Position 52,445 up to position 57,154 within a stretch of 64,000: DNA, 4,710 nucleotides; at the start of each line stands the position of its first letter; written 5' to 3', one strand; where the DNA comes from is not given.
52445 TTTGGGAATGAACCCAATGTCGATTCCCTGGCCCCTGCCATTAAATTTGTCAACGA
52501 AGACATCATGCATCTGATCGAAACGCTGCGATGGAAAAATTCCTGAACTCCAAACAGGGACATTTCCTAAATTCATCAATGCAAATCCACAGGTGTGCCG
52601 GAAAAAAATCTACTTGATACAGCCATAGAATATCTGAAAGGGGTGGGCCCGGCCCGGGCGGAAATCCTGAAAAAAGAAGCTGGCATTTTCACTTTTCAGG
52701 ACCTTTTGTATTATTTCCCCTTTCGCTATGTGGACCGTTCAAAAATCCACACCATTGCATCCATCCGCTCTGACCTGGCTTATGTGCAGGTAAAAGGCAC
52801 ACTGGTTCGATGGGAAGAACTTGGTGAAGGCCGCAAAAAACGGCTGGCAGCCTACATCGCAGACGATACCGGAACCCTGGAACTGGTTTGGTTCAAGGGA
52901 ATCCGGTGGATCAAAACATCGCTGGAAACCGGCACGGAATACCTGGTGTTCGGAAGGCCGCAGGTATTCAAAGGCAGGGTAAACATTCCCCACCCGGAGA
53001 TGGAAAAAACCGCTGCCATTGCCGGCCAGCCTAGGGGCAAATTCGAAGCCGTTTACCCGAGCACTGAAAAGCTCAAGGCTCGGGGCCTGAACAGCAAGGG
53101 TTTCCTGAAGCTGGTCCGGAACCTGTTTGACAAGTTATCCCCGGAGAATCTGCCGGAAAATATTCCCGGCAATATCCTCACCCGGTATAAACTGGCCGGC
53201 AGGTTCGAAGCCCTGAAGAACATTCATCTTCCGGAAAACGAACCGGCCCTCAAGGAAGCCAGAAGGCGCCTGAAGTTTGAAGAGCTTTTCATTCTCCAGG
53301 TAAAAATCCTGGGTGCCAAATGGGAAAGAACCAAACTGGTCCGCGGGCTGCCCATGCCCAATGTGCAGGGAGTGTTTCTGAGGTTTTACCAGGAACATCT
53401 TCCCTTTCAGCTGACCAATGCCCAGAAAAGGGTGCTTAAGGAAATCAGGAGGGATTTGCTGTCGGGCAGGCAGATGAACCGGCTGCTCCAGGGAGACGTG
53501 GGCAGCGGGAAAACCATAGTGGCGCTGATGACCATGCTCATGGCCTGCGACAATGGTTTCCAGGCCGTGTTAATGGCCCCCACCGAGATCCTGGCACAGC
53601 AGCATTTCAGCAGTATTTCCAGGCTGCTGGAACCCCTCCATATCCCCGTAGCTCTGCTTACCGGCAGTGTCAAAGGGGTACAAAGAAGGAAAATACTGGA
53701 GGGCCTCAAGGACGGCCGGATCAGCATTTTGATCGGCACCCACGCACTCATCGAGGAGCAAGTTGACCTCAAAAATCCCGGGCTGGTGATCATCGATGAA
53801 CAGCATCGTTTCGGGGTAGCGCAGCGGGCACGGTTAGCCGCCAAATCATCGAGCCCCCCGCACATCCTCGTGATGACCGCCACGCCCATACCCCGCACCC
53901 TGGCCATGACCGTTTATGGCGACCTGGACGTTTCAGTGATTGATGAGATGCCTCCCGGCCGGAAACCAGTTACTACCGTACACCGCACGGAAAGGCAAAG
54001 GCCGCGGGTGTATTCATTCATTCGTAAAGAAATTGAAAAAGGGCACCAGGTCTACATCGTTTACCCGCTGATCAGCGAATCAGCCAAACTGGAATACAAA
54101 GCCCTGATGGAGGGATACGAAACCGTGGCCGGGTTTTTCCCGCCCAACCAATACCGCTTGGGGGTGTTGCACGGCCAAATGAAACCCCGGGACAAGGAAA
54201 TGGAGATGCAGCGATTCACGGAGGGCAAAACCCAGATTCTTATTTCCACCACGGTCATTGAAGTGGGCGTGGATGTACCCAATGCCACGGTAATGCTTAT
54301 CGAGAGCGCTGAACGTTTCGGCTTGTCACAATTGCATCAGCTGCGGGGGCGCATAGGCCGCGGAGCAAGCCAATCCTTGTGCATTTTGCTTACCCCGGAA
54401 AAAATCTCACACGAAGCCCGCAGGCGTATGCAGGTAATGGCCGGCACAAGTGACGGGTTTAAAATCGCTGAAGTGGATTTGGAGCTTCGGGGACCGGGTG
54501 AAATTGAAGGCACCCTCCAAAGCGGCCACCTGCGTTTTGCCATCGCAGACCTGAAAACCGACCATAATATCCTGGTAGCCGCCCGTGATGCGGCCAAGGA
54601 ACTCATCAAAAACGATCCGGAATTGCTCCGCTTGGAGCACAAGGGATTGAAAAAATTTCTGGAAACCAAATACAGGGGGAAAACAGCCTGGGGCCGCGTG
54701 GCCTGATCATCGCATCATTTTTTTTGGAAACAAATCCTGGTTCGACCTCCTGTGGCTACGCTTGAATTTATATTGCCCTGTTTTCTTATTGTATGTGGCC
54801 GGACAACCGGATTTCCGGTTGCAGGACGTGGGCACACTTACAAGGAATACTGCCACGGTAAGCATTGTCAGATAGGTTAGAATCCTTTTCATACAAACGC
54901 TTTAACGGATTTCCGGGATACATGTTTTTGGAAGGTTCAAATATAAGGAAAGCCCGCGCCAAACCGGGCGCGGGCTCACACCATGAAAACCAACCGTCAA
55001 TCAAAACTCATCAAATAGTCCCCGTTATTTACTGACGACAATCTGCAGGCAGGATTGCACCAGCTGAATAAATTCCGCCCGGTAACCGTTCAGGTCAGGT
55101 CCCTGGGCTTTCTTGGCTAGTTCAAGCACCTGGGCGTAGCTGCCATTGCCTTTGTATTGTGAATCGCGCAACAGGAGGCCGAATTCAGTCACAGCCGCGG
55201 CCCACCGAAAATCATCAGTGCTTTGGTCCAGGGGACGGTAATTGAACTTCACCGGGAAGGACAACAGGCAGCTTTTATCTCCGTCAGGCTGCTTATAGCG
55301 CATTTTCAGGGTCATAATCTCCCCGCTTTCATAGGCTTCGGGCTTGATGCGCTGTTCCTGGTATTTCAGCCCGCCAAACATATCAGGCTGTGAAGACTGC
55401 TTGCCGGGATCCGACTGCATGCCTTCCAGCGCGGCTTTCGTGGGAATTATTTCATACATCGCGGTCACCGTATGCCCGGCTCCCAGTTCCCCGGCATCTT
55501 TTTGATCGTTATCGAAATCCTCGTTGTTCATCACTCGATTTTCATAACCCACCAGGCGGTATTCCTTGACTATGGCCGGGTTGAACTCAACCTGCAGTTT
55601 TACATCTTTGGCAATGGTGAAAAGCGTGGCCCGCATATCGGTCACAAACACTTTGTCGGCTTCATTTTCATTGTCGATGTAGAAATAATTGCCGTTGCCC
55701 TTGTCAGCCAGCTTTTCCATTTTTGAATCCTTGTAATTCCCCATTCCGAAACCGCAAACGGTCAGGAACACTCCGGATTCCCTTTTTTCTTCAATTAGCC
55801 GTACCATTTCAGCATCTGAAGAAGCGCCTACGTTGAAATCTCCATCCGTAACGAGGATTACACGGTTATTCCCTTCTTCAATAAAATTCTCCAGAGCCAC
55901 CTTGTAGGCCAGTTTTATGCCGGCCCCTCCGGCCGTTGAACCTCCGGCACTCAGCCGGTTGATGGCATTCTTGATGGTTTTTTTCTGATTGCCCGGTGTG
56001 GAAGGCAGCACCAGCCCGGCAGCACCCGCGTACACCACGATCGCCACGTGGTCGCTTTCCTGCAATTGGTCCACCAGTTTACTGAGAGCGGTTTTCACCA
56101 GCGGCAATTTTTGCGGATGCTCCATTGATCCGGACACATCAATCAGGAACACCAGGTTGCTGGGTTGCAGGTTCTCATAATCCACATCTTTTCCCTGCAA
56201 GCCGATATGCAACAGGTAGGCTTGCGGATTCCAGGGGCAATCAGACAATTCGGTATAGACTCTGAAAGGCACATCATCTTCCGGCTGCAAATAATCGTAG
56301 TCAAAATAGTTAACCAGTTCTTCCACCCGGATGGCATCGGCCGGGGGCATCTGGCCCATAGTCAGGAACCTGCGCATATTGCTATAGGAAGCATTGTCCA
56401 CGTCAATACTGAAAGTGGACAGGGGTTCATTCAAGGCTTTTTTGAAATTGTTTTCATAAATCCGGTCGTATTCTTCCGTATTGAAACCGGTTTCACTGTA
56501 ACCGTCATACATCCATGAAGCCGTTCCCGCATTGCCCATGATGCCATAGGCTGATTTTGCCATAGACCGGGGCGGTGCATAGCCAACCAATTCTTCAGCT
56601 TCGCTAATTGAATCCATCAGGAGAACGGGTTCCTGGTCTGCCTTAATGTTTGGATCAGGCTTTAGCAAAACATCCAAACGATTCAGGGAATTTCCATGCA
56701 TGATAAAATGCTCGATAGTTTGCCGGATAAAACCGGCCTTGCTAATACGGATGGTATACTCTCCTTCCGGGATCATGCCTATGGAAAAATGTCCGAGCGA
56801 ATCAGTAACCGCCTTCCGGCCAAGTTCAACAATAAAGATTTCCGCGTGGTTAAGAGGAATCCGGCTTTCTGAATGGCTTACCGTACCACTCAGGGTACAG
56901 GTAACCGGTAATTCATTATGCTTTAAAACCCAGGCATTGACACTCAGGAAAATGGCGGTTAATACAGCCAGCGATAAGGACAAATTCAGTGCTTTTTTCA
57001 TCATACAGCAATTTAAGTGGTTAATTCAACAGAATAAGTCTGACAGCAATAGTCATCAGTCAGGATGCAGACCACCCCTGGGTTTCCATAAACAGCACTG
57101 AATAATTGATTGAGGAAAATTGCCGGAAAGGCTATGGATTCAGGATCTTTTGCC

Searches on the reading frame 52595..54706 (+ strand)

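Call 64: search_protein_families(library=pfam, proteins=[window:52595-54706:+], max_evalue=0.001)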
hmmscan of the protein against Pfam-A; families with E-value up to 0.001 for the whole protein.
window:52595-54706:+ (703 aa): 8 families
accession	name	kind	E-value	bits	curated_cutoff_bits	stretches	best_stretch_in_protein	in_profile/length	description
PF00270.35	DEAD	-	7.3e-26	91.3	26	1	275-437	2-165/167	DEAD/DEAH box helicase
PF00271.37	Helicase_C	-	7.3e-24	84.6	23.5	1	476-589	6-108/110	Helicase conserved C-terminal domain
PF17191.10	RecG_wedge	-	1.5e-20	73.9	23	1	11-161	2-147/162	RecG wedge domain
PF19833.4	RecG_dom3_C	-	8.5e-17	61.4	26.8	1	618-700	1-84/87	ATP-dependent DNA helicase RecG, domain 3, C-terminal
PF04851.21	ResIII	-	8.2e-13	49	22.5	1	272-431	3-162/164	Type III restriction enzyme, res subunit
PF01336.31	tRNA_anti-codon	-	7.7e-07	29.4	27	1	64-137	1-73/75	OB-fold nucleic acid binding domain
PF13604.12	AAA_30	-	0.00023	21.4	27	1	274-417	3-111/191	AAA domain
PF22590.2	Cas3-like_C_2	-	0.00026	21.7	27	1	508-589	19-103/106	CRISPR-associated nuclease/helicase Cas3, C-terminal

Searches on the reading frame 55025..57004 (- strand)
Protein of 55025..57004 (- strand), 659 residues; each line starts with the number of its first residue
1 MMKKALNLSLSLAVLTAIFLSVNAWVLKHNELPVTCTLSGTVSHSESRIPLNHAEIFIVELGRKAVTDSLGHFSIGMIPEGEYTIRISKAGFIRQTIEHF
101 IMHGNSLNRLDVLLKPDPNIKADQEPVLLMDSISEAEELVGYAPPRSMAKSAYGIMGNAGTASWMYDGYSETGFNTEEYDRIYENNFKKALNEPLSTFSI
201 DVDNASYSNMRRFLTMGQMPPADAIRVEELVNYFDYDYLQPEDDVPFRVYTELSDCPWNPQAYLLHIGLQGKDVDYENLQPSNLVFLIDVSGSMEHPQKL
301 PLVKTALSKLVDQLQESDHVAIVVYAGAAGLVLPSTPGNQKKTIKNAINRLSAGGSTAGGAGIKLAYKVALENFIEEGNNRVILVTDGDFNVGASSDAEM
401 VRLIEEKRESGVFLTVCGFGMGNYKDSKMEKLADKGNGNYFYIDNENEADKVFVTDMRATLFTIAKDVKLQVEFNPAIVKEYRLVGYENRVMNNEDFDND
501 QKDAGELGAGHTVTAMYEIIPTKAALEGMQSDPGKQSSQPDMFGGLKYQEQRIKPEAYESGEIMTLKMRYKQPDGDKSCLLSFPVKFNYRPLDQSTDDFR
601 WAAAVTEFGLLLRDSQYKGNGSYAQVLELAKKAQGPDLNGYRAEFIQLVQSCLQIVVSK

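Call 64: search_protein_families(library=pfam, proteins=[window:55025-57004:-], max_evalue=0.001)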
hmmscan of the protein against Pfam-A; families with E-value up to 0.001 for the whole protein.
window:55025-57004:- (659 aa): 8 families
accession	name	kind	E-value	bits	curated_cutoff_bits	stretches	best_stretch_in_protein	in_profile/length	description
PF12034.13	YfbK_C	-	8.1e-69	231.9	25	1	459-652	1-181/184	Uncharacterized protein YfbK, C-terminal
PF12450.13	vWF_A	-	7.7e-41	138.4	25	1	174-266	2-94/94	von Willebrand factor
PF00092.34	VWA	-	1.8e-23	84.1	23.8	1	283-451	1-170/174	von Willebrand factor type A domain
PF13519.12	VWA_2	-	1.4e-15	58.3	27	1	284-388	1-106/107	von Willebrand factor type A domain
PF13620.12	CarboxypepD_reg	-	1.4e-10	41.8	32.3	1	37-114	1-81/82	Carboxypeptidase regulatory-like domain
PF13715.12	CarbopepD_reg_2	-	1.4e-10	41.5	32.2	1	38-105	1-68/88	CarboxypepD_reg-like domain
PF13768.12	VWA_3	-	2.5e-09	37.8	27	1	283-440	2-153/155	von Willebrand factor type A domain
PF10138.15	vWA-TerF-like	-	0.00085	20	29.4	0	285-447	5-172/200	vWA found in TerF C terminus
